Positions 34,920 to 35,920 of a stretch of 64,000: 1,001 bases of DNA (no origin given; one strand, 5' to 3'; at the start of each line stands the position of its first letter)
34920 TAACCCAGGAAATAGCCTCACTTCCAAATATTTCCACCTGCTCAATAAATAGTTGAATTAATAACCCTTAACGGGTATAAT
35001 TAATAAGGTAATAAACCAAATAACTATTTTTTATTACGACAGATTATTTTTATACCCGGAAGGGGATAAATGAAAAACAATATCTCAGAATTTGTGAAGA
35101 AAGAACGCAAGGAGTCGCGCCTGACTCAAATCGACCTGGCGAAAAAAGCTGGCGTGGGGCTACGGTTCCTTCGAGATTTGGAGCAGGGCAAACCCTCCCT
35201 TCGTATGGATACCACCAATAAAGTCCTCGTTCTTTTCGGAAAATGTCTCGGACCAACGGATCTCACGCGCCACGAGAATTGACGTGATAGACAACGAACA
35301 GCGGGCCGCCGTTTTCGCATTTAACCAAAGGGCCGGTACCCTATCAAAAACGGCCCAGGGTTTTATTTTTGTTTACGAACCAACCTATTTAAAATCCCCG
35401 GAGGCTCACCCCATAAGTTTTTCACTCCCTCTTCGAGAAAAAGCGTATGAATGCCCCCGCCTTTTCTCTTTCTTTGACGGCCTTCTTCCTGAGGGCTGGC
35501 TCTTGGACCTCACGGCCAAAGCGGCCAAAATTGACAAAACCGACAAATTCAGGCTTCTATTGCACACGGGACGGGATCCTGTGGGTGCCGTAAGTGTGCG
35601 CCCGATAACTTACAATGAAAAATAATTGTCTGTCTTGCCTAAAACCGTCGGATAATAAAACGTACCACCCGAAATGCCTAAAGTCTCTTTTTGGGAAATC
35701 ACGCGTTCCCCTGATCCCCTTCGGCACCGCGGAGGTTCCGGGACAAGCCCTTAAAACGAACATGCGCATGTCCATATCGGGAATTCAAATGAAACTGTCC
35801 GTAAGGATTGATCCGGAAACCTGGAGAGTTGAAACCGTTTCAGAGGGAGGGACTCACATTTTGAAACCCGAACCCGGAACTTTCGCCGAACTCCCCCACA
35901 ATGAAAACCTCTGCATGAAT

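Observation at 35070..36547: Tripartite HipB / HipS-like / HipT-like (split-HipA) toxin-antitoxin module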

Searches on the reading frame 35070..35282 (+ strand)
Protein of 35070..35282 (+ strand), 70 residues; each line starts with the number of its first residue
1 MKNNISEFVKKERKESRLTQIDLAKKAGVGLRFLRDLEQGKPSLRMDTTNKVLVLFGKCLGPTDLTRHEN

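Call 3: search_protein_families(library=pfam, proteins=[window:35070-35282:+], max_evalue=0.1)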
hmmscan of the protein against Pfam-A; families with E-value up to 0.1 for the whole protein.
window:35070-35282:+ (70 aa): 5 families
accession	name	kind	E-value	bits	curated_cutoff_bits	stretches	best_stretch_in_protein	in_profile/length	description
PF01381.28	HTH_3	-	1.8e-06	28.3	23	1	9-48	1-40/55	Helix-turn-helix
PF13560.12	HTH_31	-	0.0017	19.1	27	1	8-56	5-54/64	Helix-turn-helix domain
PF12844.13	HTH_19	-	0.0085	16.4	30.2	1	7-57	2-52/64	Helix-turn-helix domain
PF13413.12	HTH_25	-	0.019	15.2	24.6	1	10-43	3-36/62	Helix-turn-helix domain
PF13443.12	HTH_26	-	0.021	15.5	22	1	11-52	4-46/63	Cro/C1-type HTH DNA-binding domain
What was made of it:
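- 35070..35282 (+): hipB: 70-aa XRE-type helix-turn-helix protein, the predicted autorepressor of the operon. HTH_3 at 1.8e-6 (call 3).
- Checked: HipB: HTH_3, E = 1.8e-6 (call 3).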

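Call 4: search_protein_families(library=ncbifam, proteins=[window:35070-35282:+], max_evalue=0.1)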
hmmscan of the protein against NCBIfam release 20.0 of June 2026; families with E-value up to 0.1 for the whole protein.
window:35070-35282:+ (70 aa): 7 families
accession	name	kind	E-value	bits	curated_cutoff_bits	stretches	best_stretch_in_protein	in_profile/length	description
TIGR03070.1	couple_hipB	subfamily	3.8e-20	71.6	71.65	1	4-57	2-55/58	type II toxin-antitoxin system Y4mF family antitoxin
NF041951.1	phage_RstR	subfamily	0.00027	21.2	80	1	5-52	3-50/108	RstR family transcriptional repressor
NF006015.0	PRK08154.1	subfamily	0.00091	18.5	204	1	4-41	30-67/314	anaerobic benzoate catabolism transcriptional regulator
NF047948.1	male_kill_WMK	equivalog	0.0018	17.8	300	1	4-45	5-46/300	WO male-killing family protein Wmk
NF010465.0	PRK13890.1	equivalog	0.0021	18.1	96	1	13-46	14-49/121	conjugal transfer protein TrbA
TIGR00270.2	TIGR00270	equivalog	0.0089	15.9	110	1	4-41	75-112/159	multiprotein bridging factor aMBF1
NF007271.0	PRK09726.1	equivalog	0.047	13.7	79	1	6-53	14-61/88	type II toxin-antitoxin system antitoxin HipB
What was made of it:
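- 35070..35282 (+): TIGR03070 couple_hipB at 3.8e-20, just at its cut-off (call 4).
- Checked: It also matches TIGR03070 couple_hipB at 3.8e-20, with 71.6 bits against a cut-off of 71.65, so just at threshold (call 4).
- Domains: calls 3 and 4. HipB scores 0.05 bits below the TIGR03070 cut-off (call 4).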

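Call 7: search_solved_structures(query=window:35070-35282:+, max_evalue=0.1, show_alignments=2)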
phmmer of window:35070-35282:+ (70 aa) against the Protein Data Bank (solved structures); distinct sequences matched with E-value up to 0.1: 9.
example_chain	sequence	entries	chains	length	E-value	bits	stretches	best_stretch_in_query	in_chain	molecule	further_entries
8ezt_A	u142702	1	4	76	2e-07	34.2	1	2-55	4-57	HipB(Lp)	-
6af3_B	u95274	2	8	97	0.00081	22.8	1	6-65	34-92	HigA antitoxin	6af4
8tac_A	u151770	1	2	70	0.0011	22.4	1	4-55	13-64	DBP48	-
9sf2_A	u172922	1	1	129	0.0024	21.3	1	1-47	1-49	Transcriptional regulator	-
9u9g_A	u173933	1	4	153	0.011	19.2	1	6-57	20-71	XRE family transcriptional regulator, HipB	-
9k3w_A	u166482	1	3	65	0.026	18.1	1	9-58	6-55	Transcriptional regulator, PbsX family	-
6jq1_A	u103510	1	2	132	0.049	17.2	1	6-50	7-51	Transcriptional regulator, XRE family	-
4i6u_A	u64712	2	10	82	0.077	16.6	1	4-49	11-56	Regulatory protein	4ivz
1zug_A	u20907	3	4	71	0.09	16.4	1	4-40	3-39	PHAGE 434 CRO PROTEIN | REGULATORY PROTEIN CRO | PROTEIN (434 CRO)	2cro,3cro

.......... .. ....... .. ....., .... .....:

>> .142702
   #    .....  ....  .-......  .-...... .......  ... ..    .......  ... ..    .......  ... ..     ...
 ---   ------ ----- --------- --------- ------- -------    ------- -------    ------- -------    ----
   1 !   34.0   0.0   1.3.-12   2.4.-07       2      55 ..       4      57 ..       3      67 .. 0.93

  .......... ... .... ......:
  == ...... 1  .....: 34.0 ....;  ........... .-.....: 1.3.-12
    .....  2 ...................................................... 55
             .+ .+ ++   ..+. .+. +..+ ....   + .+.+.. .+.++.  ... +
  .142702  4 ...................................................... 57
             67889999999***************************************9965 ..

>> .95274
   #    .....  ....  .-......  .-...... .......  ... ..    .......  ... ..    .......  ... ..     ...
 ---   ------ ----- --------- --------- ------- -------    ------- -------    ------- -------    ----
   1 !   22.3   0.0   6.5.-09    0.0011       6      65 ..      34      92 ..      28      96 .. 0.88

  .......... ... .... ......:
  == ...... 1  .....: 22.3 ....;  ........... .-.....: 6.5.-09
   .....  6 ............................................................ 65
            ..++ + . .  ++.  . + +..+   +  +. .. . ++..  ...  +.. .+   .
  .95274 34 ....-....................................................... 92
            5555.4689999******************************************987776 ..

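Call 50: search_protein_families(library=padloc, proteins=[window:35070-35282:+], max_evalue=0.01)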
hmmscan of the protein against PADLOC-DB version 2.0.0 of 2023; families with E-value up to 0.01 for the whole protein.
window:35070-35282:+ (70 aa): 1 family
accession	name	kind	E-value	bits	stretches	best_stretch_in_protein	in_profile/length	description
PDLC02926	HTH_VI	-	1.3e-05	23.4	1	4-51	1-48/92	-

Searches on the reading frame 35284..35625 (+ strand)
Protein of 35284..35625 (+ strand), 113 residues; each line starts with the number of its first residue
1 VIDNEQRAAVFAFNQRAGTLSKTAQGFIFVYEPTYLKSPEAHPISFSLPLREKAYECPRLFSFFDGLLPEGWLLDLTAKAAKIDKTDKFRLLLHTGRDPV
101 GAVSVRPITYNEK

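Call 3: search_protein_families(library=pfam, proteins=[window:35284-35625:+], max_evalue=0.1)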
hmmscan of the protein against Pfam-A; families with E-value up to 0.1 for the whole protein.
window:35284-35625:+ (113 aa): 1 family
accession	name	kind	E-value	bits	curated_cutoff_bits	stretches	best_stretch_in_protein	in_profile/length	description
PF13657.11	Couple_hipA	-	2.6e-26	92.4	22.5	1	9-105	2-98/99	HipA N-terminal domain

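Call 4: search_protein_families(library=ncbifam, proteins=[window:35284-35625:+], max_evalue=0.1)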
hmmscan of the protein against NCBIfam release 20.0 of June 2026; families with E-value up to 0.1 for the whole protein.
window:35284-35625:+ (113 aa): 1 family
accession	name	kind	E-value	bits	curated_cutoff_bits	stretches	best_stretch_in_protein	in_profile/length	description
TIGR03071.1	couple_hipA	domain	1.2e-27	96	27.8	1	8-105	2-100/101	HipA N-terminal domain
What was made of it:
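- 35284..35625 (+): hipS: 113-aa stand-alone HipA N-subdomain-1 homologue, the predicted antitoxin; it has a GTG start one base after the hipB stop. Couple_hipA at 2.6e-26 (call 3) and TIGR03071 at 1.2e-27 (call 4).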

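Call 6: search_solved_structures(query=window:35284-35625:+, max_evalue=1, show_alignments=3)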
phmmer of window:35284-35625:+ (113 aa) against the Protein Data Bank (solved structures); distinct sequences matched with E-value up to 1: 14.
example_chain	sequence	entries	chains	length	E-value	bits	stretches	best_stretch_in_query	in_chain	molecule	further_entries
7czo_A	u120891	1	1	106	1.4e-15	60.4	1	6-106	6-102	Uncharacterized protein HI_0666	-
7vkb_B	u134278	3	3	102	5.1e-15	58.7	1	10-108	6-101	HipA (Persistence to inhibition of murein or DNA biosynthesis) | HipS(Lp)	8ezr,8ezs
5k98_A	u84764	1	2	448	1.1e-12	51.1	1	10-107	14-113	Serine/threonine-protein kinase HipA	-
3fbr_A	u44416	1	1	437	1.4e-12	50.8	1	11-107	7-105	Serine/threonine-protein kinase toxin HipA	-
3tpb_A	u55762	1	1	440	1.4e-12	50.8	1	11-107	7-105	Serine/threonine-protein kinase HipA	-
3dnt_A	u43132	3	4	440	1.4e-12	50.8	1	11-107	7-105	Protein hipA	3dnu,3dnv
3hzi_A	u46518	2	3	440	1.4e-12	50.8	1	11-107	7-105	Protein hipA | Serine/threonine-protein kinase HipA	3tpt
3tpd_A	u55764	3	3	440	1.5e-12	50.8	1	11-107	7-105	Serine/threonine-protein kinase HipA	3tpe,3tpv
4yg7_D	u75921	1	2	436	1.5e-12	50.7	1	11-107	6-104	Serine/threonine-protein kinase HipA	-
2wiu_A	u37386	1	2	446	1.5e-12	50.7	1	11-107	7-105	PROTEIN HIPA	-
7ab3_B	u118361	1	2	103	4.4e-11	46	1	6-107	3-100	Couple_hipA domain-containing protein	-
7ab4_B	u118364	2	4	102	4.9e-11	45.8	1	6-107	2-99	Couple_hipA domain-containing protein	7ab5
4pu3_A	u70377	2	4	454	0.2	14.9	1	23-107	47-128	Toxin-antitoxin system toxin HipA family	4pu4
4pu5_A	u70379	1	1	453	0.22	14.8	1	23-107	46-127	Toxin-antitoxin system toxin HipA family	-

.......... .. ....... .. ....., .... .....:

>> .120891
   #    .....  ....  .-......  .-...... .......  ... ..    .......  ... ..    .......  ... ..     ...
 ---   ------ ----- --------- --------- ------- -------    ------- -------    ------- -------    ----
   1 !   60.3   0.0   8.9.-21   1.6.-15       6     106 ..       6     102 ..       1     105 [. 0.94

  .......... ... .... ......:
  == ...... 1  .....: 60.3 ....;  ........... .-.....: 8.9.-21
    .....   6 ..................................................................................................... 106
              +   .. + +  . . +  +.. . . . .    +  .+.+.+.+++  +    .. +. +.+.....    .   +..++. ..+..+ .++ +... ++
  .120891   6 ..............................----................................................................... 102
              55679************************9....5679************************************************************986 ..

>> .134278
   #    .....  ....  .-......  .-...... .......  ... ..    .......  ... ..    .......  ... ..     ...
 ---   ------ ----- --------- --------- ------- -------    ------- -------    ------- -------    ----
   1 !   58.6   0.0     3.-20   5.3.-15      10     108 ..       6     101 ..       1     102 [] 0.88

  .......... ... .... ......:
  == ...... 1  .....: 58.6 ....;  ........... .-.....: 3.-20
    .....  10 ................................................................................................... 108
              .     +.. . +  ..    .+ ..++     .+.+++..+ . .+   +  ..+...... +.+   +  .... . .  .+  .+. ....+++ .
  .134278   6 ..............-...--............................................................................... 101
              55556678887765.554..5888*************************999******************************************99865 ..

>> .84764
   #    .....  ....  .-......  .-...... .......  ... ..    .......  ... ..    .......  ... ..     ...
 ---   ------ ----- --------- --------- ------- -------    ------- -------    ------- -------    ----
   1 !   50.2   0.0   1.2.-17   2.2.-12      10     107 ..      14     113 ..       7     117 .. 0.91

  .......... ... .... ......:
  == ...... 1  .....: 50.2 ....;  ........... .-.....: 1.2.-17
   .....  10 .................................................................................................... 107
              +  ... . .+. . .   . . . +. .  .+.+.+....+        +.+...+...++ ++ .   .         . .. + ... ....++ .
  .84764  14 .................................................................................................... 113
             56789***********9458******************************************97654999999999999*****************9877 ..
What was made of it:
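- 35488..35502 (+): HipS P69-E70-G71-W72-L73, containing the Glu-x-Trp wedge. W72 aligns with I65 of HipS(Lp) (call 6).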

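Call 50: search_protein_families(library=padloc, proteins=[window:35284-35625:+], max_evalue=0.01)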
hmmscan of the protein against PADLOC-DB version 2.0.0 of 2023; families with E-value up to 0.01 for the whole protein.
window:35284-35625:+ (113 aa): 1 family
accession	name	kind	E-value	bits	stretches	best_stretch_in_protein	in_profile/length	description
PDLC04347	PDC-M03B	-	0.0023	15.5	1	17-65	22-69/245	-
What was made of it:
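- On PADLOC phage-defence candidate PDC-M03: HipS matches PDC-M03B at 2e-3, over residues 17-65 (call 50).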

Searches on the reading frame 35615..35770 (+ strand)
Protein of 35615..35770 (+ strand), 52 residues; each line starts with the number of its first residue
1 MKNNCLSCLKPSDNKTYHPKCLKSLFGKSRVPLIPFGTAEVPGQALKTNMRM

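Call 65: search_protein_representatives(protein=window:35615-35770:+)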
Query: 52 residues. Proteins with E-value up to 0.001 (for the whole library): 9; up to 1e-10: 0; up to 1e-30: 0. The best 9 are listed.
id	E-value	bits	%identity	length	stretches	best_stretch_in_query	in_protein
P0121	1.4e-06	43.6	37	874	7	16-41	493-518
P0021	2.3e-06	42.9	52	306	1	3-52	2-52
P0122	5.2e-05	38.7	-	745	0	-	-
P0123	8.4e-05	38.1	40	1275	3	17-41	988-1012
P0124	1.7e-04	37.1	50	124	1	4-49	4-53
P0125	1.8e-04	37.0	48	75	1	1-44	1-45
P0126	2.8e-04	36.4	41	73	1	1-51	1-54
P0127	5.1e-04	35.6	40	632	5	17-41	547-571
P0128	5.8e-04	35.5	49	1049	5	22-49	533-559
